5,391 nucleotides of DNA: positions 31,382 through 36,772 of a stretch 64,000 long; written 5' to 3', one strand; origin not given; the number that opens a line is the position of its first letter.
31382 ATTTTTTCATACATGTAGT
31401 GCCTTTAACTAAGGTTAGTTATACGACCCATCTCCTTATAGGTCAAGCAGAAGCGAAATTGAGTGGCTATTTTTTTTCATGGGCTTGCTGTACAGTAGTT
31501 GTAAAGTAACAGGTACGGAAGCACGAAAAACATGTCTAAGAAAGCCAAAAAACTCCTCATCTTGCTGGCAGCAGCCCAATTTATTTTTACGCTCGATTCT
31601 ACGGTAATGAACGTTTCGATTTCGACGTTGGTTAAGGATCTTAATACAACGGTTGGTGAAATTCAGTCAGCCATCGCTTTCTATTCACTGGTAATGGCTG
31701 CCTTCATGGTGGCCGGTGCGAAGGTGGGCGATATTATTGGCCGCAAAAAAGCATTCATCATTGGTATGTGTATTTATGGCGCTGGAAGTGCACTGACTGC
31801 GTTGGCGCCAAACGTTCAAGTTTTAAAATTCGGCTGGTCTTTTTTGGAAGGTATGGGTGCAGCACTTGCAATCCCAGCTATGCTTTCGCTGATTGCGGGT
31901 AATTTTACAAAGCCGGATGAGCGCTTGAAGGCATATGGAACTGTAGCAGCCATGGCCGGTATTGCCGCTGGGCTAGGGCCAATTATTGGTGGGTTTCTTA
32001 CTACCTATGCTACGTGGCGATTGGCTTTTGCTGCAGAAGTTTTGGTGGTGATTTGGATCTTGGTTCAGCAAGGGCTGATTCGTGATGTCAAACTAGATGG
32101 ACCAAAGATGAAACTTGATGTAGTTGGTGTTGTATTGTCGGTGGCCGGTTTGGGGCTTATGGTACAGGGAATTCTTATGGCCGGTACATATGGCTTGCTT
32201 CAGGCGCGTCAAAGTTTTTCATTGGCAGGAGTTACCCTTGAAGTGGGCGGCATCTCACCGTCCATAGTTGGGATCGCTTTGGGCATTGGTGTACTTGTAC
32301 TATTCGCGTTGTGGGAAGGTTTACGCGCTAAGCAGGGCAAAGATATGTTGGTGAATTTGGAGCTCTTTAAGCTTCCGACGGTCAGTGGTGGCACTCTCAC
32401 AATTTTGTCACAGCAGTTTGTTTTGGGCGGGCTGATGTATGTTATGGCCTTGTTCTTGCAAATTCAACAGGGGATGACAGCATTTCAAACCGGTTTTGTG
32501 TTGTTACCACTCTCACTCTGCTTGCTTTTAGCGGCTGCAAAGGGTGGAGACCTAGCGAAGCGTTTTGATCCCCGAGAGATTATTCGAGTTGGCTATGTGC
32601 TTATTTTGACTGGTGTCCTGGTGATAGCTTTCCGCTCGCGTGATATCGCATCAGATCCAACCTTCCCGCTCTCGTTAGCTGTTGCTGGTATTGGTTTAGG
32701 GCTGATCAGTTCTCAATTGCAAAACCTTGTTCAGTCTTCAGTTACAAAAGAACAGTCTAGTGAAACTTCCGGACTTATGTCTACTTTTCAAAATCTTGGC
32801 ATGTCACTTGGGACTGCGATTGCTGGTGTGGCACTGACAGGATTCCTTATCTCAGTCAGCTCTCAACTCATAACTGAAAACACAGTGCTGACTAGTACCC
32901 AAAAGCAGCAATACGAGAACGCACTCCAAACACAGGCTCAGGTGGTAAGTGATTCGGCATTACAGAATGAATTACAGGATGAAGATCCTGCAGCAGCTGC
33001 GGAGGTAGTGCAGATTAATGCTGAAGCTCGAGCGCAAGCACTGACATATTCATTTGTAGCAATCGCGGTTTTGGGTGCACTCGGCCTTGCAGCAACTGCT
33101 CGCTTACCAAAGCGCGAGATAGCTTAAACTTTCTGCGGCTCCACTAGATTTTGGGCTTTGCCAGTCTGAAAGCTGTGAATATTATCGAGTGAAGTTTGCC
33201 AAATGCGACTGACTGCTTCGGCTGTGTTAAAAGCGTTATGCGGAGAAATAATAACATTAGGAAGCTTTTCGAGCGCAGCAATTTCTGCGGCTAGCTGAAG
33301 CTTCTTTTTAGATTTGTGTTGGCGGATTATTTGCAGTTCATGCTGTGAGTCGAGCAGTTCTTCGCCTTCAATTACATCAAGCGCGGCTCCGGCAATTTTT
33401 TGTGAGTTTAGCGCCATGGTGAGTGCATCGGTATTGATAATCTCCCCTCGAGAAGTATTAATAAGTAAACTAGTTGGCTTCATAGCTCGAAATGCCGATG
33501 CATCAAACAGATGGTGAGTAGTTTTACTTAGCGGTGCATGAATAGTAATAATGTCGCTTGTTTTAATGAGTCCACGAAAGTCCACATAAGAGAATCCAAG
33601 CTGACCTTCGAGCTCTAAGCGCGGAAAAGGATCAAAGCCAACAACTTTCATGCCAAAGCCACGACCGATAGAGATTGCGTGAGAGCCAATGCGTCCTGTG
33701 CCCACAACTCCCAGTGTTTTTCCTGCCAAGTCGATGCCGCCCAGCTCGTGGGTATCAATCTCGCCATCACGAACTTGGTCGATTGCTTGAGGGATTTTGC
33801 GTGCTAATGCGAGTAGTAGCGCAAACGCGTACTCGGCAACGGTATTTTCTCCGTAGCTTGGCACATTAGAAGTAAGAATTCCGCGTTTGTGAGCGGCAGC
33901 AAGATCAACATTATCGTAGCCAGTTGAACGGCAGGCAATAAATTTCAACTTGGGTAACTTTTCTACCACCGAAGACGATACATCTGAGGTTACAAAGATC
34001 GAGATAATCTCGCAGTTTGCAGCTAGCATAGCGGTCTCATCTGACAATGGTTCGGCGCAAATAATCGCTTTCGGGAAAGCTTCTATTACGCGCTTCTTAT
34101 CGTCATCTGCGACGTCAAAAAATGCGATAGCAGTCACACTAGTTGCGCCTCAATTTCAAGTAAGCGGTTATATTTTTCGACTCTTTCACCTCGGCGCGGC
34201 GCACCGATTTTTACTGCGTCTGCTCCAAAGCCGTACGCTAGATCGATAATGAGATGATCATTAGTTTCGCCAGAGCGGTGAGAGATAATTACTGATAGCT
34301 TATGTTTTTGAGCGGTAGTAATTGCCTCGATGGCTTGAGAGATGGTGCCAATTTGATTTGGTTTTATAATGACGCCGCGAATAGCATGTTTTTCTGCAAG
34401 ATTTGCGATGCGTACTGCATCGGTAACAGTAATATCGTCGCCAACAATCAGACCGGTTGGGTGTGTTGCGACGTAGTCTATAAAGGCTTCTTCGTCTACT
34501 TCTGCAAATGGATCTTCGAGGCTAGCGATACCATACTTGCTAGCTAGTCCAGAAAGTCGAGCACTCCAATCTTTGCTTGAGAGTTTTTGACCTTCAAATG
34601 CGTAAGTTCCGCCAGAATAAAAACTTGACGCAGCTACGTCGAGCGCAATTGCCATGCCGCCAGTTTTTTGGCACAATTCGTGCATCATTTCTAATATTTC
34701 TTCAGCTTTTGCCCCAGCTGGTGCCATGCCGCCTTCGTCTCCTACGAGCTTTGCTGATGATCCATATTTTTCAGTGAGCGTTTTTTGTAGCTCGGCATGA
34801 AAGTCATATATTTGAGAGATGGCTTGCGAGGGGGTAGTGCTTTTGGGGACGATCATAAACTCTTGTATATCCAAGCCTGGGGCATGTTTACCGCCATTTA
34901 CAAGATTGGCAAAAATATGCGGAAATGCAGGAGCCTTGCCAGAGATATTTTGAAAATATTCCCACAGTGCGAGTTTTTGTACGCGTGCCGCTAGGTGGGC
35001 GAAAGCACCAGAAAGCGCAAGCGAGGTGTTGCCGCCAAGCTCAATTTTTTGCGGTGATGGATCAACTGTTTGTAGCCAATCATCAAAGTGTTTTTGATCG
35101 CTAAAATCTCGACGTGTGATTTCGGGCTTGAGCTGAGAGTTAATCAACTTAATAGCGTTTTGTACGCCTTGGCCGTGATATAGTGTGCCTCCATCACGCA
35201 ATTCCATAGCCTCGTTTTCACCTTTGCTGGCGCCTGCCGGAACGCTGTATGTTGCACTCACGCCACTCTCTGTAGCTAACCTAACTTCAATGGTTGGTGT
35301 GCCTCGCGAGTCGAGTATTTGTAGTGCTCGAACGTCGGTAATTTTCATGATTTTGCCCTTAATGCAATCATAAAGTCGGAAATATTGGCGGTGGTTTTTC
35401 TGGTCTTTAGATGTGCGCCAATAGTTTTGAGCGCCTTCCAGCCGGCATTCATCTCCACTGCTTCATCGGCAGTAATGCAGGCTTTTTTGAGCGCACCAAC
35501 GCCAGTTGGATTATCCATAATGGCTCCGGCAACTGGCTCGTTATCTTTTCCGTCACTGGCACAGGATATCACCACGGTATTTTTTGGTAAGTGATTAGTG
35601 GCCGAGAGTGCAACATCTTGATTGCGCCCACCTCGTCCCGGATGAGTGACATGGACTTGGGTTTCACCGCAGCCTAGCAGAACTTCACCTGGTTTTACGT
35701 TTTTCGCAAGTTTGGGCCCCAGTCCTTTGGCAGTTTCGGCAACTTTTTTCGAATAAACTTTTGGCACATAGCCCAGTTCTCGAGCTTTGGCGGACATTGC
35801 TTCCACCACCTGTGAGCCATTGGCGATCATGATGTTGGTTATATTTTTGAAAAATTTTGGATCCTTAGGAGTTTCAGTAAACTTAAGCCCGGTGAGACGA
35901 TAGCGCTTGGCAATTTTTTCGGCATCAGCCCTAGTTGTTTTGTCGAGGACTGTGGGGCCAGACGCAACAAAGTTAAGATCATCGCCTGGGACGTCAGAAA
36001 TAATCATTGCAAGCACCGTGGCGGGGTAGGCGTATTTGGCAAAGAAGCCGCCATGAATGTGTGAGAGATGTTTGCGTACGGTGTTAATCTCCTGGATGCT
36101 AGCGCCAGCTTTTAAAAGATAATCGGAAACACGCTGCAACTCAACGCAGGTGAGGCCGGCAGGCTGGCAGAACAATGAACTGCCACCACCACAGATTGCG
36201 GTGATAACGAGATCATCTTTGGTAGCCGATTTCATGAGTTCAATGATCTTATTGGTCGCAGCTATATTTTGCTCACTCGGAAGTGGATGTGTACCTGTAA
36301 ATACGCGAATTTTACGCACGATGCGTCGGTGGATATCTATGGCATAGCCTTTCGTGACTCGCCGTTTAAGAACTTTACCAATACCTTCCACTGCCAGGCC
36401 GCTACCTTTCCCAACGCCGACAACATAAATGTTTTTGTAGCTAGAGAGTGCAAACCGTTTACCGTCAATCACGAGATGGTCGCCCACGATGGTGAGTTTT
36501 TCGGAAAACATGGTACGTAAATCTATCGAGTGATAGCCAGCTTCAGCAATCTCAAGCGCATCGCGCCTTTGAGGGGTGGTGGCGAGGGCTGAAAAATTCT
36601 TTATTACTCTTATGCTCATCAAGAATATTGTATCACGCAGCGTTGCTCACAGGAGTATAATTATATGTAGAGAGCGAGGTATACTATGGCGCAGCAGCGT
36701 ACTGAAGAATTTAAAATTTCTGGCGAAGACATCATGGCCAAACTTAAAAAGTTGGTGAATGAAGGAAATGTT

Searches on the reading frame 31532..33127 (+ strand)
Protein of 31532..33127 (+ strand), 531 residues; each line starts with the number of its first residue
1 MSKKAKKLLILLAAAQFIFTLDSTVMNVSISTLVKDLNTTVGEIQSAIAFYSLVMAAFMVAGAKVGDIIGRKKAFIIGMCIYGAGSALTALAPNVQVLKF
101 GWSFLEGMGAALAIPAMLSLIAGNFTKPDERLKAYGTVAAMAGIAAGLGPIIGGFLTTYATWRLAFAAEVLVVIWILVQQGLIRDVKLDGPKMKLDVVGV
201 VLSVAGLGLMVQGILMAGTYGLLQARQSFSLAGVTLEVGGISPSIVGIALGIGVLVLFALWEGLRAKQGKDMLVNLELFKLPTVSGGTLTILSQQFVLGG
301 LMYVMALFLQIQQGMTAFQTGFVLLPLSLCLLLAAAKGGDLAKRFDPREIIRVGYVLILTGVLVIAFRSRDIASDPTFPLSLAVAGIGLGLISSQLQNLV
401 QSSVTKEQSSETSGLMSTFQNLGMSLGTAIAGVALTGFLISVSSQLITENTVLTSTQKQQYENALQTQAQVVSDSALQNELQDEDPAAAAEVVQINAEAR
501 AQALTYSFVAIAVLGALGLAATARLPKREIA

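Call 29: search_protein_families(library=pfam, proteins=[window:31532-33127:+], max_evalue=0.001)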
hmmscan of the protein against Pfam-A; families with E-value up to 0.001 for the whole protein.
window:31532-33127:+ (531 aa): 1 family
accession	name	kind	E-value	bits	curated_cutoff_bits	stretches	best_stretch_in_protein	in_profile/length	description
PF07690.21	MFS_1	-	3.7e-40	138.3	33.4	1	12-428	1-347/347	Major Facilitator Superfamily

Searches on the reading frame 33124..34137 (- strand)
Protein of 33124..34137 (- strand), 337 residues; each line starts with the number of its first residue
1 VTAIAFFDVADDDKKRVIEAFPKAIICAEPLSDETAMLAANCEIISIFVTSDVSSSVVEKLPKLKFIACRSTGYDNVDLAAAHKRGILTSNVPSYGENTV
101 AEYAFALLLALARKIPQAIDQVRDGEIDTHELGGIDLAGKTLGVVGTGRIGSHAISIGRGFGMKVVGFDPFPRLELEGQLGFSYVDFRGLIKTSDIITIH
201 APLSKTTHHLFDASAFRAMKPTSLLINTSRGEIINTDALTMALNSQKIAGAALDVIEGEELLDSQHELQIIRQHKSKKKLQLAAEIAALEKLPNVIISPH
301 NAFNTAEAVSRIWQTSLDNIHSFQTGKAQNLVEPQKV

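Call 7: search_protein_families(library=pfam, proteins=[window:33124-34137:-], max_evalue=0.001)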
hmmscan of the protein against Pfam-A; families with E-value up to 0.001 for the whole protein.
window:33124-34137:- (337 aa): 2 families
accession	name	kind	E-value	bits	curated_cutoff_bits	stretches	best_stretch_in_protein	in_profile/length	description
PF02826.25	2-Hacid_dh_C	-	1.4e-52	178.1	25.1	1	105-302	1-178/178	D-isomer specific 2-hydroxyacid dehydrogenase, NAD binding domain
PF00389.36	2-Hacid_dh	-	1.8e-30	105.8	24.6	1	5-332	2-133/134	D-isomer specific 2-hydroxyacid dehydrogenase, catalytic domain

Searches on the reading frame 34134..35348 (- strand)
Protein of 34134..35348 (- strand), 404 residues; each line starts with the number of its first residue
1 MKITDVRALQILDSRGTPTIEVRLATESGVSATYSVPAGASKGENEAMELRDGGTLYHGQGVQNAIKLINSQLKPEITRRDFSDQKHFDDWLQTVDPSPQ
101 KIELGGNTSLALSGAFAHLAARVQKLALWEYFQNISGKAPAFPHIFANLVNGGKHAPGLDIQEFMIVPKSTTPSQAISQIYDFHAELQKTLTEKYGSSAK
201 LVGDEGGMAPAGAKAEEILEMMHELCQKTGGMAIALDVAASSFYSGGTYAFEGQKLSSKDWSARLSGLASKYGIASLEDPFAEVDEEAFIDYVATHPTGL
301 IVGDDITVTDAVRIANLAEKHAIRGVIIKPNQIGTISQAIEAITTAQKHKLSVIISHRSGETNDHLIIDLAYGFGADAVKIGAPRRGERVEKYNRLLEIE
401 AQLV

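Call 7: search_protein_families(library=pfam, proteins=[window:34134-35348:-], max_evalue=0.001)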
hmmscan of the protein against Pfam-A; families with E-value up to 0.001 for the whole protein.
window:34134-35348:- (404 aa): 3 families
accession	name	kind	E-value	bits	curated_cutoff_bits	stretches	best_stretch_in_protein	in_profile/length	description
PF00113.28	Enolase_C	-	2.7e-62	211.2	21.5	1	143-403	5-281/296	Enolase, C-terminal TIM barrel domain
PF03952.21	Enolase_N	-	1.2e-38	132.6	35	1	3-131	1-130/131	Enolase, N-terminal domain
PF13378.12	MR_MLE_C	-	1.6e-05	25.1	29.4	1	258-357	56-154/219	Enolase C-terminal domain-like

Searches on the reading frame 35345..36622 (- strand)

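Call 7: search_protein_families(library=pfam, proteins=[window:35345-36622:-], max_evalue=0.001)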
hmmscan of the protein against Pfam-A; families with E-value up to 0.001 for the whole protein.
window:35345-36622:- (425 aa): 2 families
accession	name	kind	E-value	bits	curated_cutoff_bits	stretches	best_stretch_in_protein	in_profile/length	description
PF13660.11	DUF4147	-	7.1e-62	209.4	23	1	22-244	2-223/234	Domain of unknown function (DUF4147)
PF05161.18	MOFRL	-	7.1e-19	68.4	28.3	1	314-416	2-106/106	MOFRL family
